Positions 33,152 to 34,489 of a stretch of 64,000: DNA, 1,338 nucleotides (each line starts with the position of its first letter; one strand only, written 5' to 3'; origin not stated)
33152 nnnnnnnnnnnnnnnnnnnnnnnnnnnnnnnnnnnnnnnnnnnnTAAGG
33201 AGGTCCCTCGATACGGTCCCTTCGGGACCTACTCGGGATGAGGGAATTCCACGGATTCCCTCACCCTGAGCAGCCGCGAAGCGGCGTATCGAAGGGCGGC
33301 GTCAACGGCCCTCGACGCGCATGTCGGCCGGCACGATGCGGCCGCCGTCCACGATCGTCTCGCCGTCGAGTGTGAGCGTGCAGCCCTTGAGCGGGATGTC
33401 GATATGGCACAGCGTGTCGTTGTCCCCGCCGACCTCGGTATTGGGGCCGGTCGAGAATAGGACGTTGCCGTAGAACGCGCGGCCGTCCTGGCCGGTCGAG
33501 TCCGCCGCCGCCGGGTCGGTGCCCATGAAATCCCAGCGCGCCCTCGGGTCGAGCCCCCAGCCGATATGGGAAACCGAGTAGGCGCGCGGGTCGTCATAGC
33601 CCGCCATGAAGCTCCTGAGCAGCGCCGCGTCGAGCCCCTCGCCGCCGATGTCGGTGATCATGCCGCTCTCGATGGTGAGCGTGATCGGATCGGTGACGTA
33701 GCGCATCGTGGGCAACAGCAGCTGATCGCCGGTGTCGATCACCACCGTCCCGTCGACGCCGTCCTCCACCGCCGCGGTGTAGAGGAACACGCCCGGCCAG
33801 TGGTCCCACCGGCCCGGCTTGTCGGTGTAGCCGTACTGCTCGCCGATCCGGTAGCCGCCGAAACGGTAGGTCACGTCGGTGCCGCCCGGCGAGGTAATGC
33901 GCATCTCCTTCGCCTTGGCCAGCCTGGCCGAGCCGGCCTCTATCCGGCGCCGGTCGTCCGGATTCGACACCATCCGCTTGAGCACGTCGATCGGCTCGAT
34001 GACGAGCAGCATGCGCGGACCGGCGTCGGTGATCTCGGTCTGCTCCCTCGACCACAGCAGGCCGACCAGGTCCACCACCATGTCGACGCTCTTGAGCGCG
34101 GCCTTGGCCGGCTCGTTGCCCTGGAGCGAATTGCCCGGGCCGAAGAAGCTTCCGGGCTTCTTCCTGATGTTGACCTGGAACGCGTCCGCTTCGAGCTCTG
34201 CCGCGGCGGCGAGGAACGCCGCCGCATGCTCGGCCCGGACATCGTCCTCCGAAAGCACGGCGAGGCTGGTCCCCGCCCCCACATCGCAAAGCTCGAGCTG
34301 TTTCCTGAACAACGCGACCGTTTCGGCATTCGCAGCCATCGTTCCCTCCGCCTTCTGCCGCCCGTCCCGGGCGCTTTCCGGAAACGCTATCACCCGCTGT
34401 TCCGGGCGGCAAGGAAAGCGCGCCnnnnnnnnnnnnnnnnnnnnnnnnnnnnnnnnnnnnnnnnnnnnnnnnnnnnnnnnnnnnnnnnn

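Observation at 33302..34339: M29 aminopeptidase-fold protein with NicX-like His/His-x-Asp spacing (putative 2,5-dihydroxypyridine dioxygenase)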

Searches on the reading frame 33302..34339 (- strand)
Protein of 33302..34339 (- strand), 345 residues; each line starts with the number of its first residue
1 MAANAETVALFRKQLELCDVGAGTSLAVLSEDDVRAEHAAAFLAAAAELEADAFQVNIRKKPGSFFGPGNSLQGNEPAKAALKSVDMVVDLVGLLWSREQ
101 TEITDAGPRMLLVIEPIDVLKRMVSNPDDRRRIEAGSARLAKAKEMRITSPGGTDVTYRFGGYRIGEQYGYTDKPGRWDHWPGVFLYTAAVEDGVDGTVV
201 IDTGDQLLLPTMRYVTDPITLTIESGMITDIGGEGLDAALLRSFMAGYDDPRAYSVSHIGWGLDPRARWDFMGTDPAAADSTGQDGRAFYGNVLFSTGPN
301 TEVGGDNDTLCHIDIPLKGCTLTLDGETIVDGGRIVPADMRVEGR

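Call 4: search_protein_families(library=pfam, proteins=[window:33302-34339:-], max_evalue=0.01)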
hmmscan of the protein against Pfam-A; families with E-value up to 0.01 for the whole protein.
window:33302-34339:- (345 aa): 0 families

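Call 5: search_solved_structures(query=window:33302-34339:-, max_evalue=10, show_alignments=3)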
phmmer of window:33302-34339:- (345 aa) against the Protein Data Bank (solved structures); distinct sequences matched with E-value up to 10: 1.
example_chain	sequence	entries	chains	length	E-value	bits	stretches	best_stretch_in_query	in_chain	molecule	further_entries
7cn3_A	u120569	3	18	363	3.6e-80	273.3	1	3-339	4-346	2,5-dihydroxypyridine 5,6-dioxygenase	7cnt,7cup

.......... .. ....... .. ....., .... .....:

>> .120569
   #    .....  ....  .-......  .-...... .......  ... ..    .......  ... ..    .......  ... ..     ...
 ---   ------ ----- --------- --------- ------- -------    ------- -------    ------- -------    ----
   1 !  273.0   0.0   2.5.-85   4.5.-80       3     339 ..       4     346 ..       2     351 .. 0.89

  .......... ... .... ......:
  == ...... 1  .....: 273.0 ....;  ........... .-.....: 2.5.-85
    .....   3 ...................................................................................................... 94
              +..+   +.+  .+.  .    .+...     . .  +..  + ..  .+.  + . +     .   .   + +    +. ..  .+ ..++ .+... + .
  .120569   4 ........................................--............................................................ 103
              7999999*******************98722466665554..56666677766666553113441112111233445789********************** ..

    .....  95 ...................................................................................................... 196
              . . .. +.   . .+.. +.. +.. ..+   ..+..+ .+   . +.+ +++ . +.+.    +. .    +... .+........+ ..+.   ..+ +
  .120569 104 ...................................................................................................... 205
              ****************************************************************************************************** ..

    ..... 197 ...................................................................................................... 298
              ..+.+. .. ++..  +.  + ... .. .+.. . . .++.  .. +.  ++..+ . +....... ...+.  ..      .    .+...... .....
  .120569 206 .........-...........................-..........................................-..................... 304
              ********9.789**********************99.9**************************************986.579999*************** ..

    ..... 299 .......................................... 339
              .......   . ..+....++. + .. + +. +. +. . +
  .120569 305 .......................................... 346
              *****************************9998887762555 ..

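Call 6: search_protein_families(library=ncbifam, proteins=[window:33302-34339:-], max_evalue=0.1)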
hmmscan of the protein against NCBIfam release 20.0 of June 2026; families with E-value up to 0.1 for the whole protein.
window:33302-34339:- (345 aa): 0 families

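Call 12: find_homologous_proteins(query=window:33302-34339:-, max_evalue=1e-10)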
Query window:33302-34339:- (345 aa): 1988 proteins with E <= 1e-10 among 8000 candidates; the best 120 are listed.
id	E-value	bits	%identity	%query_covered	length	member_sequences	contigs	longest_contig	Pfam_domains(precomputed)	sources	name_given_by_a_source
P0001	9.4e-215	731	93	100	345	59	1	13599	PF26233.1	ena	-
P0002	3.7e-210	716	91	100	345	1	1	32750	PF26233.1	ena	-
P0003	4.0e-209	712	90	100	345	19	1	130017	PF26233.1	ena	-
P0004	7.1e-205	698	88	100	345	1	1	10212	PF26233.1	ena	-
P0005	3.2e-203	693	87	100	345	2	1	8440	PF26233.1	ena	-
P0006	6.4e-203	692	88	100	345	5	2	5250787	PF26233.1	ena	-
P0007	8.9e-203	691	87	100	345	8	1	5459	PF26233.1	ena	-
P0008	3.9e-201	686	87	100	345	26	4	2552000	PF26233.1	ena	-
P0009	5.3e-197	672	86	100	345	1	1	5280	PF26233.1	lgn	-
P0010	5.9e-187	639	81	100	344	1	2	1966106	PF26233.1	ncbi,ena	-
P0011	8.9e-177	606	79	100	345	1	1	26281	PF26233.1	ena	-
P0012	2.6e-176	604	77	100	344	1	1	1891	PF26233.1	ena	-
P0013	6.2e-174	597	77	100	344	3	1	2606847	PF26233.1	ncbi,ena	-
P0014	3.2e-171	588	75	100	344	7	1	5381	PF26233.1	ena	-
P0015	4.3e-170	584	75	100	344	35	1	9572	PF26233.1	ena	-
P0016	3.6e-161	555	70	100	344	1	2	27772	PF26233.1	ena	-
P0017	3.4e-154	532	67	100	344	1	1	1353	PF26233.1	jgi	-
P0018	6.9e-151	521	66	100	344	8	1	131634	PF26233.1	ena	-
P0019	1.9e-150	519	66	100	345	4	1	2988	PF26233.1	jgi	-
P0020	4.6e-150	518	66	100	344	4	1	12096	PF26233.1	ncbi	ncbi:MAG: leucyl aminopeptidase [Rhodospirillaceae bacterium]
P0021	2.6e-149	516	66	98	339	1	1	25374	PF26233.1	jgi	jgi:2,5-dihydroxypyridine 5,6-dioxygenase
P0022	4.7e-149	515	67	98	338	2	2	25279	PF26233.1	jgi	jgi:2,5-dihydroxypyridine 5,6-dioxygenase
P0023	1.2e-148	513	66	100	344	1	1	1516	PF26233.1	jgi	-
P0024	1.4e-148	513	65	100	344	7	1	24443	PF26233.1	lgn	-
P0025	1.9e-145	503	65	99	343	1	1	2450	PF26233.1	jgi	jgi:2,5-dihydroxypyridine 5,6-dioxygenase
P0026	5.5e-145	501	63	100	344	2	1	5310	PF26233.1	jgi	jgi:2,5-dihydroxypyridine 5,6-dioxygenase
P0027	1.3e-144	500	63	100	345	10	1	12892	PF26233.1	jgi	-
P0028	1.5e-144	500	65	100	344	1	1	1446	PF26233.1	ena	-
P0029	2.3e-144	499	65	99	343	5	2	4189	PF26233.1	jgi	jgi:2,5-dihydroxypyridine 5,6-dioxygenase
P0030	5.8e-144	498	63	100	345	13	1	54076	PF26233.1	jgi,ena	-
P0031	7.3e-144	498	65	99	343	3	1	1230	PF26233.1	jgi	jgi:2,5-dihydroxypyridine 5,6-dioxygenase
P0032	1.1e-143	497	63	100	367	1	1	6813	PF26233.1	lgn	-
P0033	1.5e-143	497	95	69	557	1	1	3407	PF26233.1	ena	-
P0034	2.8e-143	496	64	99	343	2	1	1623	PF26233.1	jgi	jgi:2,5-dihydroxypyridine 5,6-dioxygenase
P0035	4.6e-143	495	64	100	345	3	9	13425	PF26233.1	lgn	-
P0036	6.0e-143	495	62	100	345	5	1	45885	PF26233.1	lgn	-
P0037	2.0e-142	493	63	100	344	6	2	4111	PF26233.1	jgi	jgi:2,5-dihydroxypyridine 5,6-dioxygenase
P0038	2.5e-142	493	63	100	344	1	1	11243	PF26233.1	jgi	jgi:2,5-dihydroxypyridine 5,6-dioxygenase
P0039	1.2e-141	490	63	99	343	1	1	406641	PF26233.1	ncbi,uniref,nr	ncbi:leucyl aminopeptidase [Lichenifustis flavocetrariae]|uniref:Leucyl aminopeptidase n=1 Tax=Liche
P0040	2.5e-141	489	63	100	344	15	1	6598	PF26233.1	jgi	-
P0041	1.8e-140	487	62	100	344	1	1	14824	PF26233.1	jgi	jgi:2,5-dihydroxypyridine 5,6-dioxygenase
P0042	2.3e-140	486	63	100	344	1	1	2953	PF26233.1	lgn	-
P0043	2.3e-139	483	63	99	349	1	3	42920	PF26233.1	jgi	jgi:2,5-dihydroxypyridine 5,6-dioxygenase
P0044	2.2e-138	480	59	100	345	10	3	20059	PF26233.1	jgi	jgi:2,5-dihydroxypyridine 5,6-dioxygenase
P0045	4.7e-138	479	61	100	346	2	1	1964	PF26233.1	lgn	-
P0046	3.1e-137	476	60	100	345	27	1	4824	PF26233.1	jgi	jgi:2,5-dihydroxypyridine 5,6-dioxygenase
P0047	3.5e-137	476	61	100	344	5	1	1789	PF26233.1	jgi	jgi:2,5-dihydroxypyridine 5,6-dioxygenase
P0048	1.0e-135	471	62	99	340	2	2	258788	PF26233.1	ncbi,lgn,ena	-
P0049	3.5e-134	466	59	100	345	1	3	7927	PF26233.1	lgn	-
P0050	1.4e-133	464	60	100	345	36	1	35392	PF26233.1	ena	-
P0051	1.5e-132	460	61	100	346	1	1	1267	PF26233.1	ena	-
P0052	2.8e-130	453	59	100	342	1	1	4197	PF26233.1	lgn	-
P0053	3.4e-130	453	60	99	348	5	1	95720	PF26233.1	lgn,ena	-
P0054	1.3e-129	451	60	97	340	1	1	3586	PF26233.1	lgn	-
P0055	6.9e-129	448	60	100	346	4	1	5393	PF26233.1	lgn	-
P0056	2.1e-128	447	60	97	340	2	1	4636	PF26233.1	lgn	-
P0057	9.0e-128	445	59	96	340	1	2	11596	PF26233.1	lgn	-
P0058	1.3e-126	441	60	97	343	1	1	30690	PF26233.1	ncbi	ncbi:MAG: leucyl aminopeptidase [Sphingobium sp.]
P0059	2.1e-126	440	59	97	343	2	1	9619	PF26233.1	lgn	-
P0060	3.7e-126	439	59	99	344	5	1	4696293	PF26233.1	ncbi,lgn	-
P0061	6.9e-126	439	58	99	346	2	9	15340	PF26233.1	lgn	-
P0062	1.8e-125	437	59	100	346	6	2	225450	PF26233.1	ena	-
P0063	1.9e-125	437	58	100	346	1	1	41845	PF26233.1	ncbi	-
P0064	3.0e-125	436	58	100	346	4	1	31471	PF26233.1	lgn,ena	-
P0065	4.6e-125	436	59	96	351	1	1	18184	PF26233.1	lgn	-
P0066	7.9e-125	435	59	100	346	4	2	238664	PF26233.1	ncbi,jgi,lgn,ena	jgi:2,5-dihydroxypyridine 5,6-dioxygenase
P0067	8.8e-125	435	59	99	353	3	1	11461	PF26233.1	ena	-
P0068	1.3e-124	434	59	100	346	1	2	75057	PF26233.1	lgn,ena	-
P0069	2.2e-124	434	58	97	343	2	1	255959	PF26233.1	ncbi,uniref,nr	ncbi:leucyl aminopeptidase [Acuticoccus kandeliae]|uniref:leucyl aminopeptidase n=1 Tax=Acuticoccus 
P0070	2.4e-124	433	59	100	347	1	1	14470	PF26233.1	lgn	-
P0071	2.8e-124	433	58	100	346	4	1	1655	PF26233.1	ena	-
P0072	6.0e-124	432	57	99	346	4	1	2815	PF26233.1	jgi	jgi:2,5-dihydroxypyridine 5,6-dioxygenase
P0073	2.5e-123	430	58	99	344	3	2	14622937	PF26233.1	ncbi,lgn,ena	-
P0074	3.3e-123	430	59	99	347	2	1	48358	PF26233.1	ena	-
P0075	4.4e-123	429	57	100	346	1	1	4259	PF26233.1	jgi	jgi:2,5-dihydroxypyridine 5,6-dioxygenase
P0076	4.8e-123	429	57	100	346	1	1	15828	PF26233.1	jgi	jgi:2,5-dihydroxypyridine 5,6-dioxygenase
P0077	5.8e-123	429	58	100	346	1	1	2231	PF26233.1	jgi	jgi:2,5-dihydroxypyridine 5,6-dioxygenase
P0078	8.8e-123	428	57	100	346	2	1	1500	PF26233.1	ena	-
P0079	1.1e-122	428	58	98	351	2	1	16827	PF26233.1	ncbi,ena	-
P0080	1.7e-122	427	57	99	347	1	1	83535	PF26233.1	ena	-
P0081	1.8e-122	427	57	100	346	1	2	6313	PF26233.1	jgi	jgi:2,5-dihydroxypyridine 5,6-dioxygenase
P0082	2.4e-122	427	58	100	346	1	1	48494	PF26233.1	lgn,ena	-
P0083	3.4e-122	426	57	99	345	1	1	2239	PF26233.1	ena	-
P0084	6.3e-122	426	56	99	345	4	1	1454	PF26233.1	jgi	jgi:2,5-dihydroxypyridine 5,6-dioxygenase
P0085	7.9e-122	425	57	100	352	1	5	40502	PF26233.1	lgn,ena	-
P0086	1.2e-121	425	57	100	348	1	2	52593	PF26233.1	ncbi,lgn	ncbi:MAG: leucyl aminopeptidase [Alphaproteobacteria bacterium]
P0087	2.2e-121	424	57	99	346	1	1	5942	PF26233.1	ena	-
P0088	4.2e-121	423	57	99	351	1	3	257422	PF26233.1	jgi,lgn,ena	-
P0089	6.5e-121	422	57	99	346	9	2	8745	PF26233.1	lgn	-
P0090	1.0e-120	422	58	99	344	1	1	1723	PF26233.1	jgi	jgi:2,5-dihydroxypyridine 5,6-dioxygenase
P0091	1.2e-120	421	57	100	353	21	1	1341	PF26233.1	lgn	-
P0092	1.5e-120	421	56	100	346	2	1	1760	PF26233.1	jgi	-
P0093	2.3e-120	420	58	100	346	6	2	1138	PF26233.1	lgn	-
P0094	2.8e-120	420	57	97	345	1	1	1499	PF26233.1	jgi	jgi:2,5-dihydroxypyridine 5,6-dioxygenase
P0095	5.5e-120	419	55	100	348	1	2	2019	PF26233.1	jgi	jgi:2,5-dihydroxypyridine 5,6-dioxygenase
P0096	6.1e-120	419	55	100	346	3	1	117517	PF26233.1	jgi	jgi:2,5-dihydroxypyridine 5,6-dioxygenase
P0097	9.9e-120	418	57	100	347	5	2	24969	PF26233.1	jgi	jgi:2,5-dihydroxypyridine 5,6-dioxygenase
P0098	1.4e-119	418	56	100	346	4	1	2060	PF26233.1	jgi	-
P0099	1.7e-119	418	57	99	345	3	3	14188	PF26233.1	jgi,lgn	-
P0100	3.0e-119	417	56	99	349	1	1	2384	PF26233.1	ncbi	-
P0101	3.5e-119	417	55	100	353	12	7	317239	PF26233.1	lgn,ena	-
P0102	2.7e-118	414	56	100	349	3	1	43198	PF26233.1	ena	-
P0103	2.9e-118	413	56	99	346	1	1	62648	PF26233.1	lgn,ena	-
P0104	6.7e-118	412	57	99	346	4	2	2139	PF26233.1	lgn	-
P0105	1.2e-117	411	57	100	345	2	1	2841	PF26233.1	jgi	jgi:2,5-dihydroxypyridine 5,6-dioxygenase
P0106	1.5e-117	411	54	99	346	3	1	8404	PF26233.1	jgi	-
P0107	1.9e-117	411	57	99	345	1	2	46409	PF26233.1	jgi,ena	-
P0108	2.0e-117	411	56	100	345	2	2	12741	PF26233.1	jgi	jgi:2,5-dihydroxypyridine 5,6-dioxygenase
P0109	2.5e-117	410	56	100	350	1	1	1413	PF26233.1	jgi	jgi:2,5-dihydroxypyridine 5,6-dioxygenase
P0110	3.6e-117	410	56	100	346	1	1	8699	PF26233.1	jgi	jgi:2,5-dihydroxypyridine 5,6-dioxygenase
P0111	9.6e-117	408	56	100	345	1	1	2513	PF26233.1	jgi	jgi:2,5-dihydroxypyridine 5,6-dioxygenase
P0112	1.5e-116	408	56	100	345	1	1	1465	PF26233.1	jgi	jgi:2,5-dihydroxypyridine 5,6-dioxygenase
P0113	2.1e-116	407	55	100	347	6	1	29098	PF26233.1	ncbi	ncbi:MAG: leucyl aminopeptidase [Rhodospirillaceae bacterium]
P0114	3.1e-116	407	65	80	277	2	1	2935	PF26233.1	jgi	jgi:2,5-dihydroxypyridine 5,6-dioxygenase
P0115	3.1e-116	407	55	99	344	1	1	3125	PF26233.1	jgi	jgi:2,5-dihydroxypyridine 5,6-dioxygenase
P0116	3.2e-116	407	55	99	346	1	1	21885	PF26233.1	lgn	-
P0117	3.3e-116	407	55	100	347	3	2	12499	PF26233.1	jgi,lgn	jgi:2,5-dihydroxypyridine 5,6-dioxygenase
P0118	3.5e-116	407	55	100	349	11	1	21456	PF26233.1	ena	-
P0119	4.8e-116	406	54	100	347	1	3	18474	PF26233.1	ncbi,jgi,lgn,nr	ncbi:MAG: leucyl aminopeptidase [Alphaproteobacteria bacterium]|nr:leucyl aminopeptidase [Alphaprote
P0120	5.0e-116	406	55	100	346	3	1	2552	PF26233.1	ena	-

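Call 23: find_related_loci(query=A1, collection=genome_contigs, flank=10000)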
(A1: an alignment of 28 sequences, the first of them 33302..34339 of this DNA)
Query A1 (345 aa) in genome_contigs; peptide patterns used: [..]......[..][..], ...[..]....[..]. (x = any residue, [..] = any of these).
599 stretches matched a pattern (row limit reached: there are more); 581 encode a relative of the query (tblastn E <= 1e-3); the best 80 are kept; 80 distinct loci.
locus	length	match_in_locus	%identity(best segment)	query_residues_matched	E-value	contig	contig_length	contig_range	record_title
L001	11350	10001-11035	95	1-345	0e+0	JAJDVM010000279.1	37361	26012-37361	MAG: Defluviicoccus sp. isolate jk18x22bins.41 k141_116758, whole genome shotgun sequence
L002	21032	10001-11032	94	1-344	0e+0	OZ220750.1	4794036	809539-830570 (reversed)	MAG: Alphaproteobacteria bacterium isolate e85b98a5-d515-444b-a553-27111d8e7dd0 genome assembly, chromosome: 1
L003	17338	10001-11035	88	1-345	0e+0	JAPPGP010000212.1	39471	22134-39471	MAG: Defluviicoccus sp. isolate RHO1_bin_59 NODE_1992_length_39471_cov_32.702278, whole genome shotgun sequence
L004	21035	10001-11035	87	1-345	0e+0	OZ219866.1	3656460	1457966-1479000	MAG: Alphaproteobacteria bacterium isolate 558767b7-c9c4-4971-8057-2abcdc083aa7 genome assembly, chromosome: 2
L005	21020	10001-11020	93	1-340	0e+0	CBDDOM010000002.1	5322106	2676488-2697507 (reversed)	MAG: Alphaproteobacteria bacterium isolate 78d396fd-9330-4943-9dc2-f94f35060de0 genome assembly, contig: contig_2, whole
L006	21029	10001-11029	87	1-343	0e+0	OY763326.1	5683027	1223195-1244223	MAG: Alphaproteobacteria bacterium isolate a2cc6ff1-66e2-439d-8a67-f3e3a687b116 genome assembly, chromosome: 1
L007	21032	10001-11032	87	1-344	0e+0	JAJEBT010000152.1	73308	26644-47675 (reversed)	MAG: Alphaproteobacteria bacterium isolate jk18x9bins.50 k141_494612, whole genome shotgun sequence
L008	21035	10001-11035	96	1-345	0e+0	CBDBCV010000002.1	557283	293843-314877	MAG: Alphaproteobacteria bacterium isolate 0a395d48-fa07-49d0-ad8e-9481763700a5 genome assembly, contig: contig_2, whole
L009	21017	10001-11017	81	1-340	0e+0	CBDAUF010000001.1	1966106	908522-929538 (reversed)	MAG: Alphaproteobacteria bacterium isolate da7f95fe-6377-4274-8bb6-9737539f4857 genome assembly, contig: contig_1, whole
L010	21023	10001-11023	77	1-342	1e-168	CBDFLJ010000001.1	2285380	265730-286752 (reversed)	MAG: Alphaproteobacteria bacterium isolate 1b7322cf-0fa0-4cdd-8357-c9917fa2ed58 genome assembly, contig: contig_1, whole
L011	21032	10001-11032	66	1-345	3e-149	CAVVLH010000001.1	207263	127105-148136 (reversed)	MAG: uncultured Alphaproteobacteria bacterium isolate MFD04540.bin.2.17 genome assembly, contig: contig_12227, whole gen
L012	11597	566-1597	66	1-345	1e-147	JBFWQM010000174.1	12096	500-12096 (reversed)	MAG: Rhodospirillaceae bacterium isolate CA_2019_TPBF_183 NODE_22429_length_12096_cov_8.656947_TPBF, whole genome shotgu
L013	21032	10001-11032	65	1-345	3e-147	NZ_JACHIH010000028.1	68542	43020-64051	Rhodopseudomonas rhenobacensis strain DSM 12706 Ga0415280_28, whole genome shotgun sequence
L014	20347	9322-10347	63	3-345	8e-146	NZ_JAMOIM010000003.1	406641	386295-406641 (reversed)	Lichenifustis flavocetrariae strain BP6-180914 NODE_3_length_406641_cov_40.192772, whole genome shotgun sequence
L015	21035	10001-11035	62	1-345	5e-145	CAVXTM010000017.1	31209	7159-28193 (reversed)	MAG: uncultured Gammaproteobacteria bacterium isolate MFD06229.bin.1.238 genome assembly, contig: contig_71632, whole ge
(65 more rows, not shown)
